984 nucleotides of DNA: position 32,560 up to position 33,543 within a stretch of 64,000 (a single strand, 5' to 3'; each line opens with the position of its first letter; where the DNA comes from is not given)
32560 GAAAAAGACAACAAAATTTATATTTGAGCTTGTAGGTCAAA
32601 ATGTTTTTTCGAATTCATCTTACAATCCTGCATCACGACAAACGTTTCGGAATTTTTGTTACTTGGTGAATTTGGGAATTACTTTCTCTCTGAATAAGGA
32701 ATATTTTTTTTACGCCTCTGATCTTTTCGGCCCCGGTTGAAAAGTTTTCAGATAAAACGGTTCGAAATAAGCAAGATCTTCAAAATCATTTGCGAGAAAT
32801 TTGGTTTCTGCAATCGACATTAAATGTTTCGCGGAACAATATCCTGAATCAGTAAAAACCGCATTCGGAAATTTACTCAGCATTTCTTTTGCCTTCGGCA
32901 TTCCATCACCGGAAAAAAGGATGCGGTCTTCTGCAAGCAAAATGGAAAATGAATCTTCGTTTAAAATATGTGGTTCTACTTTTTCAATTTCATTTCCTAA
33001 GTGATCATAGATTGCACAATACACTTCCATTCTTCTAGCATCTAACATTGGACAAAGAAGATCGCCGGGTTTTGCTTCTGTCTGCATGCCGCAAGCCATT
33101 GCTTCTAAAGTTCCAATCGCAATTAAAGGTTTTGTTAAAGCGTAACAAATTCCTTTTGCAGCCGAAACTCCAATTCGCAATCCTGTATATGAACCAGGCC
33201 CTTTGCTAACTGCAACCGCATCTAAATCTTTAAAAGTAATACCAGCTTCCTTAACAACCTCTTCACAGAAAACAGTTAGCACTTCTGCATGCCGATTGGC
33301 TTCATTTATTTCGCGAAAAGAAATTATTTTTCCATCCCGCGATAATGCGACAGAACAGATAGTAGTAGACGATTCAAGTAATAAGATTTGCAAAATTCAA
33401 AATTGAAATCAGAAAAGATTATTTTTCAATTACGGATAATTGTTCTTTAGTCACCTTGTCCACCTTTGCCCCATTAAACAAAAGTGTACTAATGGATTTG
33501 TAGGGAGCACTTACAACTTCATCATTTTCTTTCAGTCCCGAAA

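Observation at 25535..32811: A 7.1-kb islet without mobility genes, bounded by a 102-bp duplication of the tsaB 3-prime end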

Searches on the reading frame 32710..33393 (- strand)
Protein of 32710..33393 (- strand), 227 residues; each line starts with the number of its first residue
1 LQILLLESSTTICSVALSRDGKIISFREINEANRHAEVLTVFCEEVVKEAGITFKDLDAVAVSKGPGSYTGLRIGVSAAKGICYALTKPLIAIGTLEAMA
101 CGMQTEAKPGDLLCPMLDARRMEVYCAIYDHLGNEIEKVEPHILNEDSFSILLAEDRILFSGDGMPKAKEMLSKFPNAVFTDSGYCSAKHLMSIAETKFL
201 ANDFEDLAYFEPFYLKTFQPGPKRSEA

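Call 7: search_protein_families(library=pfam, proteins=[window:32710-33393:-], max_evalue=0.01)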
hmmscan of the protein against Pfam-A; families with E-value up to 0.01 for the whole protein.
window:32710-33393:- (227 aa): 1 family
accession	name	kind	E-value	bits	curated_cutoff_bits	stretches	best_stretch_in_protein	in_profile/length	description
PF00814.31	TsaD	-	2.5e-31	109.8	24.8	1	32-140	26-137/264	tRNA N6-adenosine threonylcarbamoyltransferase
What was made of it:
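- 32710..33393 (-): Intact tsaB (227 aa). The second copy of the 80-bp core lies at 32732-32811. Pfam TsaD (call 7).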

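Call 9: find_encoding_contigs(protein=window:32710-33393:-, flank=10000, max_places=10)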
Protein window:32710-33393:- (227 aa): no gene with exactly this product is on record in the collection.
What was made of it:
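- Tried and rejected: Conspecific empty or occupied sites: an exact-protein look-up of the window's TsaB found nothing (call 9).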

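Call 10: find_related_loci(query=window:32710-33393:-, collection=genome_contigs, flank=10000)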
Query window:32710-33393:- (227 aa) in genome_contigs; peptide patterns used: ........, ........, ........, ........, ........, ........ (x = any residue, [..] = any of these).
162 stretches matched a pattern; 83 encode a relative of the query (tblastn E <= 1e-3); the best 80 are kept; 80 distinct loci.
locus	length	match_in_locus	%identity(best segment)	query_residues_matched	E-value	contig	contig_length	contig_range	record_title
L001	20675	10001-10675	86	2-226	6e-130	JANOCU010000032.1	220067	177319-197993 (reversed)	MAG: Bacteroidota bacterium isolate VAR_17_metabat_285 VAR_17_k141_2650936, whole genome shotgun sequence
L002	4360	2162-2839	85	1-226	9e-131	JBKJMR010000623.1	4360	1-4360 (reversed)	MAG: Bacteroidia bacterium isolate ant_bin.335 k117_4260493, whole genome shotgun sequence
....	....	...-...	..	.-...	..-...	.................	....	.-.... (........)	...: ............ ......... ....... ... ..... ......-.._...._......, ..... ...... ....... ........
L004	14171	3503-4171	83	3-225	6e-125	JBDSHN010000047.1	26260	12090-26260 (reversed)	MAG: Bacteroidia bacterium isolate cluster1_bin.277 k127_11394079, whole genome shotgun sequence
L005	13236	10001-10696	76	1-226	1e-114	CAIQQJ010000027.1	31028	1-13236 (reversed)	MAG: uncultured Flavobacteriales bacterium isolate Kiruna3_bin-3741 genome assembly, contig: bin-3741:027/181, whole gen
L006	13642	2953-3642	74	1-226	6e-113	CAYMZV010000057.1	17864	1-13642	MAG TPA_asm: uncultured Chryseobacterium sp. isolate binchicken_co50_371 genome assembly, contig: NODE_3514_length_17864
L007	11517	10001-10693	70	1-225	5e-107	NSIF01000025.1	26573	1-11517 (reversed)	MAG: Flavobacteriales bacterium isolate Baikal-G3 Flavobacteriales-Baikal-G3-C25, whole genome shotgun sequence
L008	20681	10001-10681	52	3-224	1e-76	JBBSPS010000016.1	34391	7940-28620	MAG: Bacteroidia bacterium isolate LS6_sbin.61 LS6_sbin.61_K_569559_L_34391_cov_8.0000, whole genome shotgun sequence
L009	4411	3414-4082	53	3-223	3e-75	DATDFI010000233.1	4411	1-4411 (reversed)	MAG TPA_asm: Bacteroidia bacterium isolate SMAG_U222 k141_173690, whole genome shotgun sequence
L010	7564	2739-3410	51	3-226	2e-75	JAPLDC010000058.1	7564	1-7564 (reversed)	MAG: Bacteroidetes bacterium isolate LacPavin_0920_WC57_MAG_35_7 LacPavin_0920_WC57_scaffold_315436, whole genome shotgu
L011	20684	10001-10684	51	3-226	2e-74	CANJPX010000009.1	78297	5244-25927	MAG: Bacteroidetes bacterium isolate RH-23may17-678 genome assembly, contig: RH-23may17-C2214, whole genome shotgun sequ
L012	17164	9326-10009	53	3-225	1e-73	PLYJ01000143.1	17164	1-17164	MAG: Bacteroidetes bacterium isolate palsa_967 73.20120700_P3D.283_contig_176679, whole genome shotgun sequence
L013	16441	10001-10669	52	3-224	2e-73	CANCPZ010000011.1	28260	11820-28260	MAG: Bacteroidetes bacterium isolate JR-MC-I-240519-234 genome assembly, contig: JR-MC-I-240519-C2734, whole genome shot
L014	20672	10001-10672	52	3-226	6e-73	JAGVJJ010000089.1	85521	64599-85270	MAG: Bacteroidia bacterium isolate SW_35 c_000000088113, whole genome shotgun sequence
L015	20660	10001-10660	55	3-218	3e-72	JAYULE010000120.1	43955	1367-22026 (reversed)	MAG: Sphingobacteriales bacterium isolate GFS_9309 GFS_9309_119, whole genome shotgun sequence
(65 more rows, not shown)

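Call 14: find_related_loci(query=window:32710-33393:-, collection=metagenome_contigs, flank=10000)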
Query window:32710-33393:- (227 aa) in metagenome_contigs; peptide patterns used: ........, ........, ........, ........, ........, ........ (x = any residue, [..] = any of these).
162 stretches matched a pattern; 58 encode a relative of the query (tblastn E <= 1e-3); 58 distinct loci.
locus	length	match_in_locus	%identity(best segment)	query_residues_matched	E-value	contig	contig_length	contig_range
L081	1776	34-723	74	1-226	6e-121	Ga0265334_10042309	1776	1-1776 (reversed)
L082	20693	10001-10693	69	1-225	1e-107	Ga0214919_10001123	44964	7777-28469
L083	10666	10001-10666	68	1-216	5e-99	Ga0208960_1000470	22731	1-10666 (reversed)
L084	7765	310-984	56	3-224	3e-81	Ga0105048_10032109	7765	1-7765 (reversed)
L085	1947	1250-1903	58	3-218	2e-78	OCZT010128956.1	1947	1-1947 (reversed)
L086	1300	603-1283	53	3-224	8e-81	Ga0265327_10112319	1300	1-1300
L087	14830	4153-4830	53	3-224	2e-75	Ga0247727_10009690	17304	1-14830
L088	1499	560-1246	52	3-226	4e-78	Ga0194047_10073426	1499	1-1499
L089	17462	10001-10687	52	3-226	8e-74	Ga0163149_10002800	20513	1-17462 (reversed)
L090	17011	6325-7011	52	3-226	2e-73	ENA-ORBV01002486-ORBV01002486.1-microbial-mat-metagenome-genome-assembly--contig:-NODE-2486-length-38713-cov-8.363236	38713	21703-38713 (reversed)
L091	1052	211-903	50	3-223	5e-79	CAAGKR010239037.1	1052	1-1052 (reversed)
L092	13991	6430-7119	50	7-226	3e-73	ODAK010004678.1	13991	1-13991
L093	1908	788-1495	50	3-218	3e-75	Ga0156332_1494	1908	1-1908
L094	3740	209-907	51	3-226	4e-72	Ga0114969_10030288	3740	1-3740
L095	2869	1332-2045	49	3-224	2e-72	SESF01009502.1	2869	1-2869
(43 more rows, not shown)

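Call 26: find_homologous_proteins(query=window:32710-33393:-, max_evalue=1e-40)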
Query window:32710-33393:- (227 aa): 7876 proteins with E <= 1e-40 among 8000 candidates; the best 120 are listed.
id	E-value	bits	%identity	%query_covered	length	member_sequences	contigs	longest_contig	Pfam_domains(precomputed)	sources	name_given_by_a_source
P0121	1.4e-146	504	100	100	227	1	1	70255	PF00814.32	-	-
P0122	4.2e-122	424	85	100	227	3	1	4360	PF00814.32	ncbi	-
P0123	7.3e-122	423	83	100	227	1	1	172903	PF00814.32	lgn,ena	-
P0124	9.9e-120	416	80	100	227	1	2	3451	PF00814.32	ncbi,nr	ncbi:MAG: tRNA (adenosine(37)-N6)-threonylcarbamoyltransferase complex dimerization subunit type 1 T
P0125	1.1e-119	416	82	99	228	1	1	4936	PF00814.32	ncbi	-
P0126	2.2e-118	411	83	98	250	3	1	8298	PF00814.32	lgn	-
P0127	1.9e-116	405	81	100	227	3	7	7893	PF00814.32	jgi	jgi:tRNA threonylcarbamoyladenosine biosynthesis protein TsaB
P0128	3.9e-116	404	79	100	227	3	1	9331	PF00814.32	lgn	-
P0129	1.9e-114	399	81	99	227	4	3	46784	PF00814.32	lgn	-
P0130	8.1e-113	393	78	100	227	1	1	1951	PF00814.32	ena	-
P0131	1.5e-112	392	79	99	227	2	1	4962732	PF00814.32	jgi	jgi:tRNA threonylcarbamoyladenosine biosynthesis protein TsaB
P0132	1.7e-110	386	82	93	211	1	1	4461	PF00814.32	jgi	jgi:tRNA threonylcarbamoyladenosine biosynthesis protein TsaB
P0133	2.6e-110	385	76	99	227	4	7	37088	PF00814.32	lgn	-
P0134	8.9e-109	380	75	99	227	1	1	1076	PF00814.32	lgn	-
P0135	1.7e-108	379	77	99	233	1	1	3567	PF00814.32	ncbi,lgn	ncbi:tRNA (adenosine(37)-N6)-threonylcarbamoyltransferase complex dimerization subunit type 1 TsaB [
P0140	1.1e-106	373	74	99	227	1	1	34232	PF00814.32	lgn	-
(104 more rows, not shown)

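Call 32: find_encoding_contigs(protein=P0140, flank=10000, max_places=2)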
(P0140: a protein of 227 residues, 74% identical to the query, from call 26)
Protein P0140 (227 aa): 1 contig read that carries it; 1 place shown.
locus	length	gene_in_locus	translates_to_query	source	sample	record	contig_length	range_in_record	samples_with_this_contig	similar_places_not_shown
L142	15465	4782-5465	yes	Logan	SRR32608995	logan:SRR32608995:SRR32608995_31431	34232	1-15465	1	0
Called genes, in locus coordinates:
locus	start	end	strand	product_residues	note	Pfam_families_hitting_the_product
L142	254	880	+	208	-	PF14360:PAP2_C (weak)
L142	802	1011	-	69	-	-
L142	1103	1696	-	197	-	PF04336:ACP_PD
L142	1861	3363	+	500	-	PF02321:OEP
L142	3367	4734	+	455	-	PF25919:BSH_CusB (faint), PF25917:BSH_RND, PF25876:HH_MFP_RND (weak), PF09851:SHOCT (faint), PF25990:Beta-barrel_YknX, PF26002:Beta-barrel_AprE (weak), PF25989:YknX_C (weak)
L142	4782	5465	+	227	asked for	PF00814:TsaD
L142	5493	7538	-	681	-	PF13585:CHU_C (faint), PF18962:Por_Secre_tail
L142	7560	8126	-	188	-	-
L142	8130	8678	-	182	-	-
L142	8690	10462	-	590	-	-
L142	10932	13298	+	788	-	PF13620:CarboxypepD_reg, PF13715:CarbopepD_reg_2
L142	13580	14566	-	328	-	-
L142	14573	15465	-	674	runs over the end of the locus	PF03190:Thioredox_DsbH, PF13899:Thioredoxin_7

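Call 33: find_encoding_contigs(protein=P0123, flank=10000, max_places=2)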
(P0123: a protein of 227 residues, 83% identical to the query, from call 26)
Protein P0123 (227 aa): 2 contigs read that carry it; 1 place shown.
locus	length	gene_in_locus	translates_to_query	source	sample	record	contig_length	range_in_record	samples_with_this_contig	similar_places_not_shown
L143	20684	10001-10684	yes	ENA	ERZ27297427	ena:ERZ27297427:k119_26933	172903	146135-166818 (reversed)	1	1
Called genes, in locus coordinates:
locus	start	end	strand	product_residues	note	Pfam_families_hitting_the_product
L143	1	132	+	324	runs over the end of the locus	PF02517:Rce1-like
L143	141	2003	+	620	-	PF17899:Peptidase_M61_N, PF05299:Peptidase_M61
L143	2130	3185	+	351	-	PF06580:His_kinase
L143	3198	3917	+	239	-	PF00072:Response_reg, PF04397:LytTR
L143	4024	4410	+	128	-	PF24661:DUF7649 (faint)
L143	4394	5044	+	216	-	PF14360:PAP2_C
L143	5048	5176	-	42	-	-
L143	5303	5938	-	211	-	PF04336:ACP_PD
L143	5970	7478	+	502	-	PF02321:OEP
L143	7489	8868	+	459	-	PF25919:BSH_CusB (faint), PF00358:PTS_EIIA_1 (faint), PF25917:BSH_RND, PF25984:BSH_YknX (weak), PF25876:HH_MFP_RND (weak), PF25990:Beta-barrel_YknX (weak), PF26002:Beta-barrel_AprE (weak), PF25989:YknX_C, +2 more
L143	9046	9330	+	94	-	-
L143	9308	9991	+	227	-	PF09970:DUF2204 (faint), PF08843:AbiEii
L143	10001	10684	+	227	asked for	PF00814:TsaD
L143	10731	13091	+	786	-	PF13620:CarboxypepD_reg, PF13715:CarbopepD_reg_2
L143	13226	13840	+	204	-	PF05154:TM2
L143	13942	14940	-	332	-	-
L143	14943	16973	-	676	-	PF03190:Thioredox_DsbH, PF13899:Thioredoxin_7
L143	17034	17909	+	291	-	PF06167:Peptidase_M90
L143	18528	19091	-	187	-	-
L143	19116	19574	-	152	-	PF03168:LEA_2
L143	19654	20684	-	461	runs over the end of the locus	PF01546:Peptidase_M20, PF07687:M20_dimer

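Call 34: find_encoding_contigs(protein=P0129, flank=10000, max_places=2)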
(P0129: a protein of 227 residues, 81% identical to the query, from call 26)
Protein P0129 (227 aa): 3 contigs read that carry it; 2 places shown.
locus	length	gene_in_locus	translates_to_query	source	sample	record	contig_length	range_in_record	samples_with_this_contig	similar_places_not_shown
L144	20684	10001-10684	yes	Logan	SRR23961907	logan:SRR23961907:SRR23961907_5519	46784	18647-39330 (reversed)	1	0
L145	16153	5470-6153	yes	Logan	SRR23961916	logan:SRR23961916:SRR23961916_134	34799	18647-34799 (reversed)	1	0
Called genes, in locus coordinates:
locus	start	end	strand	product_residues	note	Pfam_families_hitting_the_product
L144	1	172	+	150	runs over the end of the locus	PF00160:Pro_isomerase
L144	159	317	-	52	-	-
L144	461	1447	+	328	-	PF02517:Rce1-like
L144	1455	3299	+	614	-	PF17899:Peptidase_M61_N, PF05299:Peptidase_M61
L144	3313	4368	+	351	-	PF06580:His_kinase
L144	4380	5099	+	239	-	PF00072:Response_reg, PF04397:LytTR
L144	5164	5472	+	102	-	-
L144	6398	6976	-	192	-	PF04336:ACP_PD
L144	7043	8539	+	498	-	PF02321:OEP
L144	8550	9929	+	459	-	PF25917:BSH_RND, PF25935:BSH_LcnD (weak), PF25984:BSH_YknX (weak), PF25876:HH_MFP_RND (weak), PF25990:Beta-barrel_YknX, PF26002:Beta-barrel_AprE (weak), PF25975:CzcB_C (weak), PF25989:YknX_C (weak), +2 more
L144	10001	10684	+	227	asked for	PF00814:TsaD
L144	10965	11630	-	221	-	-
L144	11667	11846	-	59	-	-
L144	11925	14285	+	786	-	PF13620:CarboxypepD_reg, PF13715:CarbopepD_reg_2, PF22904:NOMO1-like_2nd (faint)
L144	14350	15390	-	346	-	-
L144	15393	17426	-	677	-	PF03190:Thioredox_DsbH, PF13899:Thioredoxin_7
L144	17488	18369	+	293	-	PF06167:Peptidase_M90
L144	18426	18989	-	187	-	-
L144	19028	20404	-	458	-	-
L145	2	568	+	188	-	?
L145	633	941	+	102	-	-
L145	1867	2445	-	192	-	PF04336:ACP_PD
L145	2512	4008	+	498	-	PF02321:OEP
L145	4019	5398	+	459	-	PF25917:BSH_RND, PF25935:BSH_LcnD (weak), PF25984:BSH_YknX (weak), PF25876:HH_MFP_RND (weak), PF25990:Beta-barrel_YknX, PF26002:Beta-barrel_AprE (weak), PF25975:CzcB_C (weak), PF25989:YknX_C (weak), +2 more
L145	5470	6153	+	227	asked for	PF00814:TsaD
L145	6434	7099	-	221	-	-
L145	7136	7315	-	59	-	-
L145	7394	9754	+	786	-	PF13620:CarboxypepD_reg, PF13715:CarbopepD_reg_2, PF22904:NOMO1-like_2nd (faint)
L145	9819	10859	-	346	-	-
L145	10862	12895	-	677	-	PF03190:Thioredox_DsbH, PF13899:Thioredoxin_7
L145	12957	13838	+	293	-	PF06167:Peptidase_M90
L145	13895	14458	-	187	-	-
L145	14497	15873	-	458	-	-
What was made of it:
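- On Recombination-driven hotspot without mobile elements, flanked by core genes: The Pfam lists for L142, L144 and L001-type loci show none (calls 32, 34).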

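Call 56: search_protein_families(library=ncbifam, proteins=[L001:10687-11325:-, window:32710-33393:-], max_evalue=0.01)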
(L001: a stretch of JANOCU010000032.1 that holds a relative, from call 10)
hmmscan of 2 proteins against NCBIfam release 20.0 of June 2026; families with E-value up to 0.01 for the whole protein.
L001:10687-11325:- (212 aa): 0 families

window:32710-33393:- (227 aa): 5 families
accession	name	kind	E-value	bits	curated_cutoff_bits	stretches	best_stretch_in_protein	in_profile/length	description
TIGR03725.1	T6A_YeaZ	equivalog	5.6e-49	167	69.3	1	3-216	1-212/212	tRNA (adenosine(37)-N6)-threonylcarbamoyltransferase complex dimerization subunit type 1 TsaB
TIGR03723.1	T6A_TsaD_YgjD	equivalog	9.8e-14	51.2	296.1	1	32-106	46-120/314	tRNA (adenosine(37)-N6)-threonylcarbamoyltransferase complex transferase subunit TsaD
TIGR00329.1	gcp_kae1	subfamily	3.7e-11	42.8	207.8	1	32-98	45-111/305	tRNA (adenosine(37)-N6)-threonylcarbamoyltransferase complex transferase subunit TsaD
TIGR03722.2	arch_KAE1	equivalog_domain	8e-10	38.3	375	1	31-93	42-104/323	KEOPS complex N(6)-L-threonylcarbamoyladenine synthase Kae1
NF007174.0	PRK09605.1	equivalog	3.1e-08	32.5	447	1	31-93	44-106/535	bifunctional N(6)-L-threonylcarbamoyladenine synthase/serine/threonine protein kinase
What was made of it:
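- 32710..33393 (-): TIGR03725 scores 167 bits against a cut-off of 69.3 (call 56).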

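Call 57: search_protein_families(library=phrogs, proteins=[L001:10687-11325:-], max_evalue=0.001)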
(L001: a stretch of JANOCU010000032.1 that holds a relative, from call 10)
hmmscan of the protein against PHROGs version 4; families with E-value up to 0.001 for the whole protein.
L001:10687-11325:- (212 aa): 0 families

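Call 62: find_encoding_contigs(protein=P0131, flank=10000, max_places=1)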
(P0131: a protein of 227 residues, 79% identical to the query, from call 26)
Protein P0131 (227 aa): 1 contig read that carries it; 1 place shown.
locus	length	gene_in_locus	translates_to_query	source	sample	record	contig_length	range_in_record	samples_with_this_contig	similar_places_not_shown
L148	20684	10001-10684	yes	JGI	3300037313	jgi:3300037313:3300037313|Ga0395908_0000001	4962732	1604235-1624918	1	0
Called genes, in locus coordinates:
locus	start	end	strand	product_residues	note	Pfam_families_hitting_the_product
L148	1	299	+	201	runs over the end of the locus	PF00160:Pro_isomerase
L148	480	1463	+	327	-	PF02517:Rce1-like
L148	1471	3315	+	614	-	PF17899:Peptidase_M61_N, PF05299:Peptidase_M61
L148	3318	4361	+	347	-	PF06580:His_kinase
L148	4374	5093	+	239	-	PF00072:Response_reg, PF04397:LytTR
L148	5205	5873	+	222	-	PF14360:PAP2_C (weak)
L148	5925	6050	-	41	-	-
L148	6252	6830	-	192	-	PF04336:ACP_PD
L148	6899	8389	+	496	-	PF02321:OEP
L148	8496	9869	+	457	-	PF25919:BSH_CusB (faint), PF25917:BSH_RND, PF25984:BSH_YknX (weak), PF25876:HH_MFP_RND (weak), PF25990:Beta-barrel_YknX, PF26002:Beta-barrel_AprE (weak), PF25975:CzcB_C (weak), PF25989:YknX_C (weak), +3 more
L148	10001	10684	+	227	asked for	PF00814:TsaD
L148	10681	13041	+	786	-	PF13620:CarboxypepD_reg, PF13715:CarbopepD_reg_2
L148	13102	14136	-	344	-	-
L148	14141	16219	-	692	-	PF03190:Thioredox_DsbH, PF13899:Thioredoxin_7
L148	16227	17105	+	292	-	PF06167:Peptidase_M90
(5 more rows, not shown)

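Call 63: find_encoding_contigs(protein=P0128, flank=10000, max_places=1)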
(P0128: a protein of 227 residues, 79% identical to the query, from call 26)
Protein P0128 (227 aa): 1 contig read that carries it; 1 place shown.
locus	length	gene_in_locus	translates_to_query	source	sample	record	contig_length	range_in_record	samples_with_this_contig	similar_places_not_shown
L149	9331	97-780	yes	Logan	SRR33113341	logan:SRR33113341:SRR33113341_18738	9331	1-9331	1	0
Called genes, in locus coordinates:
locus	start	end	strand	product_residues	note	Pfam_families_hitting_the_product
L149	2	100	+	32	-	?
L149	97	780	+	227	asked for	PF00814:TsaD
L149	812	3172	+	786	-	PF13620:CarboxypepD_reg, PF13715:CarbopepD_reg_2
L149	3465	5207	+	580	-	-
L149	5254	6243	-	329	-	-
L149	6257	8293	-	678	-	PF03190:Thioredox_DsbH, PF13899:Thioredoxin_7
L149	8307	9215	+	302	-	PF06167:Peptidase_M90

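Call 64: find_encoding_contigs(protein=P0126, flank=10000, max_places=1)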
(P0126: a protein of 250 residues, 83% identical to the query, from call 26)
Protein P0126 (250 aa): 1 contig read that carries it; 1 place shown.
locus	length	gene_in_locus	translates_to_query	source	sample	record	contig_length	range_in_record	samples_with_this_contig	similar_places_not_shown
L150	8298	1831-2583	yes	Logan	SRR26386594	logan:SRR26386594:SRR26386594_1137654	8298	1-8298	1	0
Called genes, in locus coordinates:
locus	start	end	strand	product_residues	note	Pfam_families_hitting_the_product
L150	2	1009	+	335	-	?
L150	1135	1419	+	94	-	-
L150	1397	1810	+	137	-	PF08843:AbiEii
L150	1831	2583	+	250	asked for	PF00814:TsaD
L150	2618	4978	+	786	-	PF13620:CarboxypepD_reg, PF13715:CarbopepD_reg_2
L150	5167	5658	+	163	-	-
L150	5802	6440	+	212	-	PF05154:TM2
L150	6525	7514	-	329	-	-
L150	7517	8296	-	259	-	?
